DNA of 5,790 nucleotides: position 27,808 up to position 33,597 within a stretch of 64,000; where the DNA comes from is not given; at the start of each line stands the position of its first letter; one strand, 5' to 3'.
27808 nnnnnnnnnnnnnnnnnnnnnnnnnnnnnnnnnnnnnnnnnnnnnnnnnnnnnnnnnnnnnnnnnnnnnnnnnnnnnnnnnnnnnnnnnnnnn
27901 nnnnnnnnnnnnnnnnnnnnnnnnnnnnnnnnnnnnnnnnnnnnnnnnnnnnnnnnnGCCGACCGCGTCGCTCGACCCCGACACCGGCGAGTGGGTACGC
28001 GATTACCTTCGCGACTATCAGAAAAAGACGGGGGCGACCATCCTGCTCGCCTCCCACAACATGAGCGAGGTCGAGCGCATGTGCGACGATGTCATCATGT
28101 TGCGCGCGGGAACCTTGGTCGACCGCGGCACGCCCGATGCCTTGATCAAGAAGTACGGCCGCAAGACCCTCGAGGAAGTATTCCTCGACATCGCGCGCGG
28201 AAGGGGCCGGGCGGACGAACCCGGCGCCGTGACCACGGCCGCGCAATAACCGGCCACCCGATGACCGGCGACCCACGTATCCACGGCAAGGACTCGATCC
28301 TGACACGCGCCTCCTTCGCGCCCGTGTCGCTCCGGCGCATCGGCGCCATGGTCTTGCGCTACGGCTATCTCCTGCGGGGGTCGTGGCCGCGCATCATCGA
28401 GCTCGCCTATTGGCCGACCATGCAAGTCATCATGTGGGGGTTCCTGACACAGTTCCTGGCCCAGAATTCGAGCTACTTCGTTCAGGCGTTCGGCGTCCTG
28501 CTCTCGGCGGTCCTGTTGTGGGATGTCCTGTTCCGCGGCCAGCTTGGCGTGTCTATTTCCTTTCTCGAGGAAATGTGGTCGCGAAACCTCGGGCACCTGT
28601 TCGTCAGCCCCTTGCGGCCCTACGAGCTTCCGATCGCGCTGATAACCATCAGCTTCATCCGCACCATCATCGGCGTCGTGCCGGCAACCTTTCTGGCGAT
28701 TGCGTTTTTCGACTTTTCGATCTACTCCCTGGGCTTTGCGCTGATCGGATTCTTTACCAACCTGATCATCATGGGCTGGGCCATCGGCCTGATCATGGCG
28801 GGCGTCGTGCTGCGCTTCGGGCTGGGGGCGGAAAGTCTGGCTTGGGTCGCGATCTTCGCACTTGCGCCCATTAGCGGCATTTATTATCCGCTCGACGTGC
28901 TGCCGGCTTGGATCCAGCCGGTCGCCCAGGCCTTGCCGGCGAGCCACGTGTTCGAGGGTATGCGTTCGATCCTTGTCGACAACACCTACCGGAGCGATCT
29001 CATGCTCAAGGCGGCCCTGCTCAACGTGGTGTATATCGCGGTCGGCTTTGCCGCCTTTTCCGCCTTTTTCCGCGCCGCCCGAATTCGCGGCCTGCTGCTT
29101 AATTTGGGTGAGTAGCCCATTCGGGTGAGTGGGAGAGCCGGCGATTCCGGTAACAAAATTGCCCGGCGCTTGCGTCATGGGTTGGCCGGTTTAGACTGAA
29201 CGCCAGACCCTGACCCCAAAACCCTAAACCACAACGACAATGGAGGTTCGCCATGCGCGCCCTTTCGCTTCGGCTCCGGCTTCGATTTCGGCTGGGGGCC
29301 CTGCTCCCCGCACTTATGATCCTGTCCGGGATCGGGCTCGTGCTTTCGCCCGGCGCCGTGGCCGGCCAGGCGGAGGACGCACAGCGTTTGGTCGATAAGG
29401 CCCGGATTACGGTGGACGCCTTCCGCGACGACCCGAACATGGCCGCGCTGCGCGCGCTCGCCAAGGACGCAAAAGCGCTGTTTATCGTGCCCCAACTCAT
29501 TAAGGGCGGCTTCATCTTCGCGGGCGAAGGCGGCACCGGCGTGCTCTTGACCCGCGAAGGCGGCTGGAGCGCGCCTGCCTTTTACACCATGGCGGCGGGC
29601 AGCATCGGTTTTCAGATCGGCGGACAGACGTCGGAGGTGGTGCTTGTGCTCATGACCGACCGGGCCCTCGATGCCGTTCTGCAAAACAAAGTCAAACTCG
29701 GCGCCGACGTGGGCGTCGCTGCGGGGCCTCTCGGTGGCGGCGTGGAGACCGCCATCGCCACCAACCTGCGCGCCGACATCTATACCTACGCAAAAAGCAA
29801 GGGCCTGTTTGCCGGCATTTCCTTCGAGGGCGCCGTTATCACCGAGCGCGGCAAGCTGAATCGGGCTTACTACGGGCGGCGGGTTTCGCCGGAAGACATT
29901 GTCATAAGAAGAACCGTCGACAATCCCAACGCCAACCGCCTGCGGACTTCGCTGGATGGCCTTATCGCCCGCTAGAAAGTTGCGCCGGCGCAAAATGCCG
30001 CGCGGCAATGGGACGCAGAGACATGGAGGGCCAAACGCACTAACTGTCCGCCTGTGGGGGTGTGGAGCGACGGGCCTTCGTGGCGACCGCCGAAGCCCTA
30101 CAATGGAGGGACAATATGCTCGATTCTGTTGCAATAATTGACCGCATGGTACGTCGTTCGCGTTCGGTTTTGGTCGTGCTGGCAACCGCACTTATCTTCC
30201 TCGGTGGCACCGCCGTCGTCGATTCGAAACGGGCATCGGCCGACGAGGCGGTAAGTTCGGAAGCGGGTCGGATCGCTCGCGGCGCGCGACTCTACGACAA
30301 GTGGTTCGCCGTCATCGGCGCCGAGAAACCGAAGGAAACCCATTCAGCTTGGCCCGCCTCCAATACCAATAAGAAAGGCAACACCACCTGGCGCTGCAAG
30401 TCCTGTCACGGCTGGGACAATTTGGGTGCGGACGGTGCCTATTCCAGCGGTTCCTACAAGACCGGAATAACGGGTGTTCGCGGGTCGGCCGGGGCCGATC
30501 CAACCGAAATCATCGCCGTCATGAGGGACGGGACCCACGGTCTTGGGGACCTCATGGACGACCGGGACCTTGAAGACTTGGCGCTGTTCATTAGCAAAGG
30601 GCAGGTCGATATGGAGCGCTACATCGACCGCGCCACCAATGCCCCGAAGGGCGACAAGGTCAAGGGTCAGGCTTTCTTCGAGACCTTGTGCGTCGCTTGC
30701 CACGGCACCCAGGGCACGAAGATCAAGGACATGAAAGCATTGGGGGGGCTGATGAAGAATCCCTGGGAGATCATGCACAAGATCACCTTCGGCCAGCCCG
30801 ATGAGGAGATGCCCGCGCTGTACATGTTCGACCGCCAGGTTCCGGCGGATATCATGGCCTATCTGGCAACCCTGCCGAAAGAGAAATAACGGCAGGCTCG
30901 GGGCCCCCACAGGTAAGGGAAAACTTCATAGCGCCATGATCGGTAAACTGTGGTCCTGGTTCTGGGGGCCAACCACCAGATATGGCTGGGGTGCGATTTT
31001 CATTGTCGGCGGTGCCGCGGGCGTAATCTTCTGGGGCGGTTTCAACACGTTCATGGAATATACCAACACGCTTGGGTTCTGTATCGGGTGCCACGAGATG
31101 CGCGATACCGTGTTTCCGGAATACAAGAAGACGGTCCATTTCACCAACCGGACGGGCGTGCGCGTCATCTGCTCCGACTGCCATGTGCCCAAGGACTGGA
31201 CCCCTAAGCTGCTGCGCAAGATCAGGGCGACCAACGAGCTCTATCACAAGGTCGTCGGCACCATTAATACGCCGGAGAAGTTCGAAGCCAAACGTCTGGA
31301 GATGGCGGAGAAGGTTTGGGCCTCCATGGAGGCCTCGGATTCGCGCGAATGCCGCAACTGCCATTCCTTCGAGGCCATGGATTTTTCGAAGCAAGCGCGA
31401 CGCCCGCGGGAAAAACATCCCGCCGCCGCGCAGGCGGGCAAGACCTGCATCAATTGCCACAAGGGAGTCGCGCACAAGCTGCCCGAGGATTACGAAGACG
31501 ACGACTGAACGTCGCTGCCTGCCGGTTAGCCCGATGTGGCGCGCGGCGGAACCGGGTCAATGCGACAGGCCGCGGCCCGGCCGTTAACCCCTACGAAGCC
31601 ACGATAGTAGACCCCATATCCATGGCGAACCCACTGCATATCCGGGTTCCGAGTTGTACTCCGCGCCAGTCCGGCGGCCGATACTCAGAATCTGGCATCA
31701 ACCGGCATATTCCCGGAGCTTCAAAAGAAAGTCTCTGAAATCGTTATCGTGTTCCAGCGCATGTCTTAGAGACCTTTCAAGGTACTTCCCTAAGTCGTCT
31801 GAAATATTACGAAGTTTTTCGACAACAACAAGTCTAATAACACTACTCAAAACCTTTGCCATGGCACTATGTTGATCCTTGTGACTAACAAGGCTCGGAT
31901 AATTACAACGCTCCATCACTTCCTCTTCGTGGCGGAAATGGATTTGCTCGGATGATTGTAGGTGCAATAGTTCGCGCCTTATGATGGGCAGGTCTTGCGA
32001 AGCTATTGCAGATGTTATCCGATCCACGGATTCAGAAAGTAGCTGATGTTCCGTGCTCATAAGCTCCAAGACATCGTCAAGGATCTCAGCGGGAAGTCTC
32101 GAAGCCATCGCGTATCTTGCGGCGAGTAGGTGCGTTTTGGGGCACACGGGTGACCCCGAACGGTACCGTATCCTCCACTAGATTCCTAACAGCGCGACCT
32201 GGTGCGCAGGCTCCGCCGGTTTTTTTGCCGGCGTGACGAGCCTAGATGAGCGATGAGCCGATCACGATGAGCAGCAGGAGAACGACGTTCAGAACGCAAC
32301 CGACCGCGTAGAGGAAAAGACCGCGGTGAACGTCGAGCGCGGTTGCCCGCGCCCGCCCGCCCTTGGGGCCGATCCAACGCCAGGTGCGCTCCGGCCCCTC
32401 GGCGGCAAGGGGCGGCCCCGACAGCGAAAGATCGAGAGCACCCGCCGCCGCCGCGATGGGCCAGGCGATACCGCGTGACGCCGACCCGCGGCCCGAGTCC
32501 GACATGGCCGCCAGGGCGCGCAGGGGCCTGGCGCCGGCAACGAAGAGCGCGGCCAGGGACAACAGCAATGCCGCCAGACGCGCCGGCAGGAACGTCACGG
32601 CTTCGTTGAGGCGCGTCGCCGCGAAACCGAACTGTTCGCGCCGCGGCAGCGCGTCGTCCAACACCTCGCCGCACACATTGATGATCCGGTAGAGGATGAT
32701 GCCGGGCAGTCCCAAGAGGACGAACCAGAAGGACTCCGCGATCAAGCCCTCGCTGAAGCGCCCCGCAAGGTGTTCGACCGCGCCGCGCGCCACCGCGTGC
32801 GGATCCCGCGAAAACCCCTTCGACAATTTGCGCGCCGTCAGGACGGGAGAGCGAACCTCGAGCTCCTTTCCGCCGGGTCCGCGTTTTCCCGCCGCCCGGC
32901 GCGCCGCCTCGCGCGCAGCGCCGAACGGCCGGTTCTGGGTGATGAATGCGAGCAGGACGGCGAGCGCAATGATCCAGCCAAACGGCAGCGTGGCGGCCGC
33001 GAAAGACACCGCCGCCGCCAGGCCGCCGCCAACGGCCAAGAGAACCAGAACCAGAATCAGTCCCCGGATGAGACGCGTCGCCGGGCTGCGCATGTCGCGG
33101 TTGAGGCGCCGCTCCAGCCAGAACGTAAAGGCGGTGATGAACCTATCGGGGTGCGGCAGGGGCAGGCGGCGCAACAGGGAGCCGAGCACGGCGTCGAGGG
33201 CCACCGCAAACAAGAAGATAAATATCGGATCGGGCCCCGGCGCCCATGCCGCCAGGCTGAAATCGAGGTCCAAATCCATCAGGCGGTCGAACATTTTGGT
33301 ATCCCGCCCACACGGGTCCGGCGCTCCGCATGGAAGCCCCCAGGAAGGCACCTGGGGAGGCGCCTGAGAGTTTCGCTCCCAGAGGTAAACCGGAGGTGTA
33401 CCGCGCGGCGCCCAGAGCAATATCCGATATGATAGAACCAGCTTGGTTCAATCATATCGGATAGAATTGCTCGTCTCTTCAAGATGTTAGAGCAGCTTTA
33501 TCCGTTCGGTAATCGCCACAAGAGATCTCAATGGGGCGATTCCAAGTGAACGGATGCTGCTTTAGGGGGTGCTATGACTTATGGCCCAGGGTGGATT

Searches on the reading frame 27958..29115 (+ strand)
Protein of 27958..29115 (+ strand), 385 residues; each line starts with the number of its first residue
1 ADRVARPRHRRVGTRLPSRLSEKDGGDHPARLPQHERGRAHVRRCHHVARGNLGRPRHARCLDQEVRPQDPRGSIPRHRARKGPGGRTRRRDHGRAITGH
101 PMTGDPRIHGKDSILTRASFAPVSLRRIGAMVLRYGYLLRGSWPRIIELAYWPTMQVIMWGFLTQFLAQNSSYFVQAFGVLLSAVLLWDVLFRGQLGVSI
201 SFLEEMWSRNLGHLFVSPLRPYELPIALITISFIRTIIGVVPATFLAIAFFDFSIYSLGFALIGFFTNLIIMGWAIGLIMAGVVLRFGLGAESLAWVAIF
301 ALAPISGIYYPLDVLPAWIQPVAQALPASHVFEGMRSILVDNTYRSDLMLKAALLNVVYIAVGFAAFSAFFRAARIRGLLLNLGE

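Call 15: search_protein_families(library=pfam, proteins=[window:27958-29115:+], max_evalue=0.00001)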
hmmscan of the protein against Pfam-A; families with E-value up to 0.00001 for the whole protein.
window:27958-29115:+ (385 aa): 1 family
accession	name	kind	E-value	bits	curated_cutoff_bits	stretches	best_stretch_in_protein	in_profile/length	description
PF01061.29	ABC2_membrane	-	2.8e-08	34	26.9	1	149-339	20-210/211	ABC-2 type transporter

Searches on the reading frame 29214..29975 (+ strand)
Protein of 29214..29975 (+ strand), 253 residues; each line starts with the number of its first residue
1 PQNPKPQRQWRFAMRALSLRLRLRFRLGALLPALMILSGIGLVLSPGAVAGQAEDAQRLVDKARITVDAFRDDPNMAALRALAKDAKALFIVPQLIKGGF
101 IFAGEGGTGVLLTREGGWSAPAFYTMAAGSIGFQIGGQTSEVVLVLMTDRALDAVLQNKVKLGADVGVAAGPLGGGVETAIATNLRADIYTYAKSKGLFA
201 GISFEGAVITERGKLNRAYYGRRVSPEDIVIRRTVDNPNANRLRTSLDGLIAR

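Call 15: search_protein_families(library=pfam, proteins=[window:29214-29975:+], max_evalue=0.00001)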
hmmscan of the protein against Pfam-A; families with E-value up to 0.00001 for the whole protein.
window:29214-29975:+ (253 aa): 1 family
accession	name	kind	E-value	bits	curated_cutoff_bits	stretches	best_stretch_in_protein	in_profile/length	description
PF04366.17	Ysc84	-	2.9e-39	134.1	25.1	1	128-248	2-125/127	Las17-binding protein actin regulator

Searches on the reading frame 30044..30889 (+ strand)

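Call 15: search_protein_families(library=pfam, proteins=[window:30044-30889:+], max_evalue=0.00001)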
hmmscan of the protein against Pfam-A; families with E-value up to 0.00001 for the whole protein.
window:30044-30889:+ (281 aa): 2 families
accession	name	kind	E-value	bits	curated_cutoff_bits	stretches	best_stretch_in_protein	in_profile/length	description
PF13442.11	Cytochrome_CBB3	-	1.5e-10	41.7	27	0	207-259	5-51/68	Cytochrome C oxidase, cbb3-type, subunit III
PF00034.26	Cytochrom_C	-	5.6e-09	37.7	21.3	0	207-252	3-49/90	Cytochrome c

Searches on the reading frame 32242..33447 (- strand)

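Call 15: search_protein_families(library=pfam, proteins=[window:32242-33447:-], max_evalue=0.00001)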
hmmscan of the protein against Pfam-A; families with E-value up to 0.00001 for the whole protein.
window:32242-33447:- (401 aa): 1 family
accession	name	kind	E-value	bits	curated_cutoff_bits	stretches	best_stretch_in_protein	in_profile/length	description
PF03186.18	CobD_Cbib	-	1.7e-35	123.1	34.4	1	79-360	2-264/282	CobD/Cbib protein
